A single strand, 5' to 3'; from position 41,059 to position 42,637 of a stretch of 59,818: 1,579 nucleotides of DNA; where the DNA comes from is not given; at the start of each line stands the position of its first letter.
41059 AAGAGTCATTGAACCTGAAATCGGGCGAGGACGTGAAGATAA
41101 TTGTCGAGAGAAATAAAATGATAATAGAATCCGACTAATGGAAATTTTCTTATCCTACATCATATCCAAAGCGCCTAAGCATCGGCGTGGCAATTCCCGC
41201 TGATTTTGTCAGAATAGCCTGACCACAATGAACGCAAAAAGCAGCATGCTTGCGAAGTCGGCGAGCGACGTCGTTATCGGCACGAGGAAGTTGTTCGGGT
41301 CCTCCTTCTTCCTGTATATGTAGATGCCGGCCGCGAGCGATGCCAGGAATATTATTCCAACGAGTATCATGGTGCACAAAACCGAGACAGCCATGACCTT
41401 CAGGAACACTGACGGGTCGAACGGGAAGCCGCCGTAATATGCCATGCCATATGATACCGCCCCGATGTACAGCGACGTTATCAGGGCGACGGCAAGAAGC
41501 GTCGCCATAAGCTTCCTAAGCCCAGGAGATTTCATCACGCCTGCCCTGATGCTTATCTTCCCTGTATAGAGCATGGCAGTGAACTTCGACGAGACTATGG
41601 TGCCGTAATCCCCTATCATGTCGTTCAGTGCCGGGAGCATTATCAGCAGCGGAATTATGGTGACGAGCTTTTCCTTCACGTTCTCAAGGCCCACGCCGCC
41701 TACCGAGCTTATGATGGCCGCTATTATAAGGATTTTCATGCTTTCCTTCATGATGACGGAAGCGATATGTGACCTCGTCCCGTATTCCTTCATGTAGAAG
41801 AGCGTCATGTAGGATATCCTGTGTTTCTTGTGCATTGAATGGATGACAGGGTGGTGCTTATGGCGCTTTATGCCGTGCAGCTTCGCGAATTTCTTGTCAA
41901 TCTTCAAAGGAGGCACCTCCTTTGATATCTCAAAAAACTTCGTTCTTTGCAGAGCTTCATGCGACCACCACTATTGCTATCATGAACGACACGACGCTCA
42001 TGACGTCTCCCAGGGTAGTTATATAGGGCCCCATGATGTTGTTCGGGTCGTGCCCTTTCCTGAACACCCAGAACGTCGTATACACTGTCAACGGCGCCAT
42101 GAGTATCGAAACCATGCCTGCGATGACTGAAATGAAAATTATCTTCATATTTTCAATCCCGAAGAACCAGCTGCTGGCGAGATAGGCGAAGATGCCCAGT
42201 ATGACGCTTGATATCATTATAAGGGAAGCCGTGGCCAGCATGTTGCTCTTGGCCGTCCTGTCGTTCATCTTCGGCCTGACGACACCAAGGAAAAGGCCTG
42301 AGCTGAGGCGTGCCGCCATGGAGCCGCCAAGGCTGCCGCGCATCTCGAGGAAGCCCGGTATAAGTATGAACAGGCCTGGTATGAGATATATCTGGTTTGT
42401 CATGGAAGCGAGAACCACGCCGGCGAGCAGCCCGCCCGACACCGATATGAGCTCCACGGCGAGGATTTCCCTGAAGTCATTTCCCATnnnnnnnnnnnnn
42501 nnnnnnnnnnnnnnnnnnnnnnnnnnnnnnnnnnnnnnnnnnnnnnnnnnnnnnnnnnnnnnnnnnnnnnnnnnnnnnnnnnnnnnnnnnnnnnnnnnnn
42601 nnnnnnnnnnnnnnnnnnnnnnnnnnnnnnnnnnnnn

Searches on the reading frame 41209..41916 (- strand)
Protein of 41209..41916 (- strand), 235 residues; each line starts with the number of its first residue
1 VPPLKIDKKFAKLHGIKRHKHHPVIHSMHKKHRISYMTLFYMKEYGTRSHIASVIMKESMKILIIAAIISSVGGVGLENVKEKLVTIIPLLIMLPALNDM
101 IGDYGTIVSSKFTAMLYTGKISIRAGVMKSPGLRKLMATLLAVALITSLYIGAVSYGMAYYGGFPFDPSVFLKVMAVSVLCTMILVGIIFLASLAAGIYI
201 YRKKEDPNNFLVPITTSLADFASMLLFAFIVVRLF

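Call 61: search_protein_families(library=pfam, proteins=[window:41209-41916:-], max_evalue=0.001)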
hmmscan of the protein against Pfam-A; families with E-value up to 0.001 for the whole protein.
window:41209-41916:- (235 aa): 1 family
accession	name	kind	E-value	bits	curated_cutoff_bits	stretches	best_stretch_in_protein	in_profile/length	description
PF01769.21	MgtE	-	2.9e-11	44.2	27.6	1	95-229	2-124/125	Divalent cation transporter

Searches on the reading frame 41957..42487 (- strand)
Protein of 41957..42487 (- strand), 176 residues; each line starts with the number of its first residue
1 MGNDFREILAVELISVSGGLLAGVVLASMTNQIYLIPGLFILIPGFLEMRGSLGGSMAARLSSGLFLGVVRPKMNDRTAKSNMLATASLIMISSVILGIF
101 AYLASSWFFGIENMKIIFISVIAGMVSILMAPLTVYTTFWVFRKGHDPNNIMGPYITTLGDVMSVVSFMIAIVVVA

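Call 12: find_related_loci(query=window:41960-42487:-, collection=genome_contigs, flank=10000)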
Query seq(176 aa) (176 aa) in genome_contigs; peptide patterns used: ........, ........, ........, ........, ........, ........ (x = any residue, [..] = any of these).
123 stretches matched a pattern; 81 encode a relative of the query (tblastn E <= 1e-3); the best 80 are kept; 80 distinct loci.
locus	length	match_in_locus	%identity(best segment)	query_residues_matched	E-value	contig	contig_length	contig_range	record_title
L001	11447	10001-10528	86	1-176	1e-98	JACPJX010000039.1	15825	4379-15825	MAG: Candidatus Aenigmatarchaeota archaeon isolate NC_groundwater_479_Ag_S-0.1um_50_8 S35_SO-1_scaffold_312015, whole ge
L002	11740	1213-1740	84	1-176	3e-96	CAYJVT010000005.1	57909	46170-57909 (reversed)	MAG TPA_asm: uncultured archaeon isolate ERP125453_co1_377 genome assembly, contig: NODE_349_length_57909_cov_17.870744,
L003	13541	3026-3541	66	3-174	6e-73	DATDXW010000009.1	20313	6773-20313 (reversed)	MAG TPA_asm: archaeon isolate SMAG_U8149 k141_1293064, whole genome shotgun sequence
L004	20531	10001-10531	56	1-175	1e-63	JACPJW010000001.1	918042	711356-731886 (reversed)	MAG: Candidatus Aenigmatarchaeota archaeon isolate NC_groundwater_478_Ag_S-0.1um_47_21 S35_SO-1_scaffold_71026, whole ge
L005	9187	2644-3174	54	1-175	7e-63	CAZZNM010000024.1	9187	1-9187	MAG TPA_asm: uncultured archaeon isolate SRP178908_co1_163 genome assembly, contig: NODE_5803_length_9187_cov_6.026829,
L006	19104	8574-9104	56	1-175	2e-58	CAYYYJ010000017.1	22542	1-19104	MAG TPA_asm: uncultured archaeon isolate ERP125453_co1_55 genome assembly, contig: NODE_2142_length_22542_cov_36.221194,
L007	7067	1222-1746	51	3-175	8e-58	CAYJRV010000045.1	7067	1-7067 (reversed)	MAG TPA_asm: uncultured archaeon isolate ERP125453_co1_230 genome assembly, contig: NODE_13480_length_7067_cov_12.875784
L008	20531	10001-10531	58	1-175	4e-56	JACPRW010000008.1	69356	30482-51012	MAG: Candidatus Aenigmatarchaeota archaeon isolate NC_groundwater_689_Ag_S-0.2um_53_36 S36_SO-2_scaffold_493864, whole g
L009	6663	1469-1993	51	3-175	7e-56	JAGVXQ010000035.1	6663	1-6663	Candidatus Woesearchaeota archaeon isolate RIFCSPHIGHO2_01_FULL_38_8 rifcsphigho2_01_scaffold_34957, whole genome shotgu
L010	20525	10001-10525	54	3-175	5e-55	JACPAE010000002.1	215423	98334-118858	MAG: Candidatus Aenigmatarchaeota archaeon isolate NC_groundwater_223_Ag_S-0.2um_43_16 S5_GD2017_2_S2_scaffold_109, whol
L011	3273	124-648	55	3-175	2e-54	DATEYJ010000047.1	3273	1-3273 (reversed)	MAG TPA_asm: archaeon isolate SMAG_U8442 k141_179653, whole genome shotgun sequence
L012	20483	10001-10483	57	3-161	2e-54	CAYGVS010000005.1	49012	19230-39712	MAG TPA_asm: uncultured archaeon isolate ERP119294_co1_457 genome assembly, contig: NODE_707_length_49012_cov_7.379047,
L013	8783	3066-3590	51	3-175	4e-54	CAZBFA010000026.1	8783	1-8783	MAG TPA_asm: Candidatus Woesearchaeota archaeon isolate SRP090828_co2_58 genome assembly, contig: NODE_2917_length_8783_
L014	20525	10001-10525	50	3-175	3e-53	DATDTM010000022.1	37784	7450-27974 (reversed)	MAG TPA_asm: Candidatus Nanoarchaeia archaeon isolate SMAG_U8031 k141_1217165, whole genome shotgun sequence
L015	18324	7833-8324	55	3-164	2e-53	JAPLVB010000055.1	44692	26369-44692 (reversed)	MAG: Candidatus Aenigmatarchaeota archaeon isolate LacPavin_0920_SED5_MAG_47_10 LacPavin_0920_SED5_scaffold_266472, whol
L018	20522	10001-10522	49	3-174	9e-53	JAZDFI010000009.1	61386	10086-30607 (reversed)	MAG: Candidatus Aenigmatarchaeota archaeon isolate MEGAHIT-group-0.199 k141_17186080, whole genome shotgun sequence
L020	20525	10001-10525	49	3-175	1e-51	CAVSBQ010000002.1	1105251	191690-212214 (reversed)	MAG: Candidatus Aenigmarchaeota archaeon isolate MFD04408.bin.2.45 genome assembly, contig: contig_22876, whole genome s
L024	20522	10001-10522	49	4-175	7e-51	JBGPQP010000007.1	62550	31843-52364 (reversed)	MAG: Candidatus Aenigmatarchaeota archaeon isolate OBJ1_062018_150_3 k141_1415538_length_62550_cov_11.0000, whole genome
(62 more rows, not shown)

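Call 36: search_solved_structures(query=L024:12667-13857:-, max_evalue=0.01, show_alignments=2)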
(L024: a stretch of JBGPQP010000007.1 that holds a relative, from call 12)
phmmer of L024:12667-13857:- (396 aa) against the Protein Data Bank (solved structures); distinct sequences matched with E-value up to 0.01: 15.
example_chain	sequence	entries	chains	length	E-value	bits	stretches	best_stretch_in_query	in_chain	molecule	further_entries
4fz2_A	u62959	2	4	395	6.2e-110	371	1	12-396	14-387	tRNA intron endonuclease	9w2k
5x89_A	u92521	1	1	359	7.1e-20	74.4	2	160-302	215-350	EndA-like protein,tRNA-splicing endonuclease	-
1a79_A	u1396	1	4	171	1.3e-16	63.6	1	149-296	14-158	TRNA ENDONUCLEASE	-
1r0v_A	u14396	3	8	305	8e-12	47.9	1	159-290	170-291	tRNA-intron endonuclease | Putative tRNA-intron endonuclease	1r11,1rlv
2gjw_A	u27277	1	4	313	9.1e-12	47.7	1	160-290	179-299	tRNA-splicing endonuclease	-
3iey_A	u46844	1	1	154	1.5e-11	47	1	170-301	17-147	tRNA-splicing endonuclease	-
3p1y_A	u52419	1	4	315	2.8e-11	46.1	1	148-290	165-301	tRNA-splicing endonuclease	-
3p1z_B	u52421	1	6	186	1.3e-10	43.9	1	125-294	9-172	tRNA-splicing endonuclease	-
3ajv_B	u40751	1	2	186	1e-09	41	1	125-294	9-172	tRNA-splicing endonuclease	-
2cv8_A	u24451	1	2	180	2e-09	40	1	144-295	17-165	tRNA-splicing endonuclease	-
2zyz_B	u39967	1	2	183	1.2e-07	34.2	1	138-291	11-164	tRNA-splicing endonuclease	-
2ohc_A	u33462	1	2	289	6.7e-07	31.7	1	208-291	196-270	tRNA-splicing endonuclease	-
2ohe_A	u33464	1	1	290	6.8e-07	31.7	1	208-291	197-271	tRNA-splicing endonuclease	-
6wvs_A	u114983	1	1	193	0.00076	21.6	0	199-232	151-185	DeNovoTIM15 hyperstable de novo TIM barrel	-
2zyz_A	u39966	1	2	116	0.0096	18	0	326-386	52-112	Putative uncharacterized protein PAE0789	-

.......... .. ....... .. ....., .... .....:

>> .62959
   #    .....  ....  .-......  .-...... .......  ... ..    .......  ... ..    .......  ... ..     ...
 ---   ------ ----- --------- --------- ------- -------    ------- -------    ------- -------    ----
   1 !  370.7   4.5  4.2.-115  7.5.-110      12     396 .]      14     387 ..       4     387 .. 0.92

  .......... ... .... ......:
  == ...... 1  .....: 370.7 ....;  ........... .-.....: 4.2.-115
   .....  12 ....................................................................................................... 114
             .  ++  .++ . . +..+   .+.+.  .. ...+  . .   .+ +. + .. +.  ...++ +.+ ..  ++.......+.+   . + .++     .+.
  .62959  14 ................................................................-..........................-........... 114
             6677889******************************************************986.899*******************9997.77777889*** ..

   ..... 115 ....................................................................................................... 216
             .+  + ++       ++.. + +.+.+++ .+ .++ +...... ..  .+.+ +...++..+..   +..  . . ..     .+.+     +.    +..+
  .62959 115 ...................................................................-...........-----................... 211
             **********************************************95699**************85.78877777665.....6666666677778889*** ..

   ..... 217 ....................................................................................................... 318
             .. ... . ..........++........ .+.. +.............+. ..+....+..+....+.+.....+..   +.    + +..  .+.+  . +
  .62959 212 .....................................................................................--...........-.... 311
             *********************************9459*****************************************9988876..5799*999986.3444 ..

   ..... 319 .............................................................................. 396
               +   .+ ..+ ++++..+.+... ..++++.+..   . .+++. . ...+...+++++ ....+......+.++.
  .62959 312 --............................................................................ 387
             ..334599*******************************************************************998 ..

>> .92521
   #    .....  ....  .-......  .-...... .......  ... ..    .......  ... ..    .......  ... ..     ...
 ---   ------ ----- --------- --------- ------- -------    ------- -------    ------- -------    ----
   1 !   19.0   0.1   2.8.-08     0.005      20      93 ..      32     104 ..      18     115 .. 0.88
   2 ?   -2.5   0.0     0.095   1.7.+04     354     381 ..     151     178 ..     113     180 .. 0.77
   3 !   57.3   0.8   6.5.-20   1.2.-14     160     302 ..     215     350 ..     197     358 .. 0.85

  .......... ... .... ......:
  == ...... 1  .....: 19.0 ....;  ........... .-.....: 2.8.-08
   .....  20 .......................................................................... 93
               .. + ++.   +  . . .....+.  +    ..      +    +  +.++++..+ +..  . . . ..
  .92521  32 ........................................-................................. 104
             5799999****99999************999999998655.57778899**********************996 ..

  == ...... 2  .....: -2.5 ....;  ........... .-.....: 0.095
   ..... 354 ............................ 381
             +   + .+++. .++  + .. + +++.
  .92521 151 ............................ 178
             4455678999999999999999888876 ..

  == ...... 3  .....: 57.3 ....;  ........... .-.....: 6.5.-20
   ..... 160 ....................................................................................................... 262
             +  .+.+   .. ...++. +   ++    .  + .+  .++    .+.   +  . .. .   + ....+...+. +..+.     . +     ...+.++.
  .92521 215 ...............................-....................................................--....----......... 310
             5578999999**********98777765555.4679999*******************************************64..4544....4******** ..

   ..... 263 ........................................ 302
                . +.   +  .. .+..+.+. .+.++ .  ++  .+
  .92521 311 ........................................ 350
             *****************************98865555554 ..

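Call 37: search_protein_families(library=pfam, proteins=[L024:12667-13857:-, L020:12239-13435:-], max_evalue=0.01)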
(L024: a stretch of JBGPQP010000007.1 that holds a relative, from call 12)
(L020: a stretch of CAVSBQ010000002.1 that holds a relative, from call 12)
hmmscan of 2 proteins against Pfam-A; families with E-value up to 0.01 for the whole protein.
L024:12667-13857:- (396 aa): 3 families
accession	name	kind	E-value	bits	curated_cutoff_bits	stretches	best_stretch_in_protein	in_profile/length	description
PF01974.23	tRNA_int_endo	-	5.6e-28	97.3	27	2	214-296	4-80/85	tRNA intron endonuclease, catalytic C-terminal domain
PF02778.19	tRNA_int_endo_N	-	1.9e-07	30.9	21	1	5-66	4-65/67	tRNA intron endonuclease, N-terminal domain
PF12928.12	tRNA_int_end_N2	-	0.00085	19.8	24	0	28-47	40-60/69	tRNA-splicing endonuclease subunit sen54 N-term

L020:12239-13435:- (398 aa): 2 families
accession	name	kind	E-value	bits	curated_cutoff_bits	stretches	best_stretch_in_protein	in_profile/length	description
PF01974.23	tRNA_int_endo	-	2.4e-26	92.1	27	1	216-296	4-78/85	tRNA intron endonuclease, catalytic C-terminal domain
PF02778.19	tRNA_int_endo_N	-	9e-05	22.4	21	1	23-69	18-66/67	tRNA intron endonuclease, N-terminal domain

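Call 50: find_homologous_proteins(query=L024:12667-13857:-, max_evalue=1e-20)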
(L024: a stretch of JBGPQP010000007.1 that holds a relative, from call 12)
Query L024:12667-13857:- (396 aa): 1409 proteins with E <= 1e-20 among 3969 candidates; the best 120 are listed.
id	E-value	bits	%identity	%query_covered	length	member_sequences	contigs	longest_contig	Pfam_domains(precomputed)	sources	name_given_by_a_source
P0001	6.7e-262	886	98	100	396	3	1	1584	PF01974.24,PF02778.20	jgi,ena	-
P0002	5.8e-239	811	88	100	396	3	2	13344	PF01974.24,PF02778.20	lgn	-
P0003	5.2e-236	801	87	100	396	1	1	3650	PF01974.24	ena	-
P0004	3.5e-234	795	87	100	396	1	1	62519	PF01974.24,PF02778.20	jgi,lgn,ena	jgi:tRNA-intron endonuclease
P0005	1.2e-230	783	86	100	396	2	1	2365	PF01974.24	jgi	jgi:tRNA-intron lyase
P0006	7.7e-230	781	85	100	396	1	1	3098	PF01974.24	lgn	-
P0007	2.1e-229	779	85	100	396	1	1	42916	PF01974.24,PF02778.20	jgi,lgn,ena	-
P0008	2.9e-228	775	85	100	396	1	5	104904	PF01974.24,PF02778.20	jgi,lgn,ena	jgi:tRNA-intron endonuclease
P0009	6.1e-227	771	83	100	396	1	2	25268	PF01974.24,PF02778.20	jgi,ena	jgi:tRNA-intron endonuclease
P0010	8.8e-226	767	85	100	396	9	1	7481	PF01974.24,PF02778.20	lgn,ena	-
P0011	1.3e-225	767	84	100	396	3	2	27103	PF01974.24,PF02778.20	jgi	jgi:tRNA-intron endonuclease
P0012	4.0e-224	762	82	100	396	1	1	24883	PF01974.24,PF02778.20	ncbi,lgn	-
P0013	5.4e-223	758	82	100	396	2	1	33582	PF01974.24,PF02778.20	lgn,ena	-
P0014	3.8e-222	755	83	100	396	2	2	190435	PF01974.24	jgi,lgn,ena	-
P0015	3.2e-219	746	80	100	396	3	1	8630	PF01974.24,PF02778.20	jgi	jgi:tRNA-intron endonuclease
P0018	4.3e-217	739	79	100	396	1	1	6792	PF01974.24,PF02778.20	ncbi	ncbi:MAG: tRNA-intron lyase [Candidatus Aenigmatarchaeota archaeon]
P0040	9.9e-176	603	66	100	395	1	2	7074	PF12928.13,PF01974.24,PF02778.20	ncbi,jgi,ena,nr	ncbi:MAG: tRNA-intron lyase [Candidatus Aenigmatarchaeota archaeon]|nr:MAG: tRNA-intron lyase [Candi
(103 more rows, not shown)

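Call 61: search_protein_families(library=pfam, proteins=[window:41957-42487:-], max_evalue=0.001)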
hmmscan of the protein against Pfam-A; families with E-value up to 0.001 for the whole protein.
window:41957-42487:- (176 aa): 1 family
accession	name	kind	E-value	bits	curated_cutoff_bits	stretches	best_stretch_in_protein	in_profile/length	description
PF01769.21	MgtE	-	1.4e-18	67.8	27.6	1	43-170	1-124/125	Divalent cation transporter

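Call 62: find_encoding_contigs(protein=P0018, flank=3000, max_places=3)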
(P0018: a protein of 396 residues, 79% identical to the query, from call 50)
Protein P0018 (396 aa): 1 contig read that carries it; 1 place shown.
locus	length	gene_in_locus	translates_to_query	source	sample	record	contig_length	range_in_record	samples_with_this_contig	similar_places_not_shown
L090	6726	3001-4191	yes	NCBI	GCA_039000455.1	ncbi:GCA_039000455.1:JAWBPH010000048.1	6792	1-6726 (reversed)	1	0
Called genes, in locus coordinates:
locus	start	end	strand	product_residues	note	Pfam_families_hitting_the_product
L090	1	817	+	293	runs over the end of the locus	PF00478:IMPDH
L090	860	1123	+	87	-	-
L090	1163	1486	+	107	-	-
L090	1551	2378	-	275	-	PF25133:TYW2_N_2, PF02475:TRM5-TYW2_MTfase, PF09445:Methyltransf_15 (weak)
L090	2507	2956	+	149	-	-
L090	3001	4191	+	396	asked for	PF02778:tRNA_int_endo_N (faint), PF01974:tRNA_int_endo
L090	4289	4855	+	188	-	PF13649:Methyltransf_25, PF08241:Methyltransf_11, PF13847:Methyltransf_31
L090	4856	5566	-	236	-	PF01769:MgtE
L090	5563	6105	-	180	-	PF01769:MgtE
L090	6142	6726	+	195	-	PF01694:Rhomboid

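Call 63: find_encoding_contigs(protein=P0040, flank=3000, max_places=3)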
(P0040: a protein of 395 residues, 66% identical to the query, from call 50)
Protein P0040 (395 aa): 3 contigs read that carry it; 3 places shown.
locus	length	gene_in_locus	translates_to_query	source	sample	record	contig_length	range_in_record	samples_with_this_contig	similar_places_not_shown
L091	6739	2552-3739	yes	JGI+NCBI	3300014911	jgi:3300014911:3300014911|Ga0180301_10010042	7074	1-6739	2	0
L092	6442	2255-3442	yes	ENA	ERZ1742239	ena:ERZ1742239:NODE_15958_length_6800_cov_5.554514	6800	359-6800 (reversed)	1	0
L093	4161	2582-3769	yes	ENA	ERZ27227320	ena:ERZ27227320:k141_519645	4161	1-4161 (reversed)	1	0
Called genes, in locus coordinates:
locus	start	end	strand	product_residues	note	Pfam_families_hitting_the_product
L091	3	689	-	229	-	?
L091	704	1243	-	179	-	-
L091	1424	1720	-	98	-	-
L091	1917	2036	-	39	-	-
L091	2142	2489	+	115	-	-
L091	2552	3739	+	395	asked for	PF02778:tRNA_int_endo_N (faint), PF12928:tRNA_int_end_N2 (faint), PF01974:tRNA_int_endo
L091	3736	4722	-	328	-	PF06559:DCD_N (weak), PF22769:DCD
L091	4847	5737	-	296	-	PF12146:Hydrolase_4 (weak)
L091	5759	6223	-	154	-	PF13026:DUF3887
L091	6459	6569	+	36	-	-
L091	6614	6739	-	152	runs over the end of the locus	?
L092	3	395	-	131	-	?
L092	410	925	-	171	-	-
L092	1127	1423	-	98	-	-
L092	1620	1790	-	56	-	-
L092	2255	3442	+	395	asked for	PF02778:tRNA_int_endo_N (faint), PF12928:tRNA_int_end_N2 (faint), PF01974:tRNA_int_endo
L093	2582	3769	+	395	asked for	PF02778:tRNA_int_endo_N (faint), PF12928:tRNA_int_end_N2 (faint), PF01974:tRNA_int_endo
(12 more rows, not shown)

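Call 64: find_encoding_contigs(protein=window:41957-42487:-, flank=1000, max_places=3)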
Protein window:41957-42487:- (176 aa): 1 contig read that carries it; 1 place shown.
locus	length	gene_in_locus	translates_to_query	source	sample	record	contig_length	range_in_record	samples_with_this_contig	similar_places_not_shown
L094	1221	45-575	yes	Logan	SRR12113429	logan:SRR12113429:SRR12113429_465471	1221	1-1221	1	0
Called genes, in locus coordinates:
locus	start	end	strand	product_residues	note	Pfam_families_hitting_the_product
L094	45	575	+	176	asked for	PF01769:MgtE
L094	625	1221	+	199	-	?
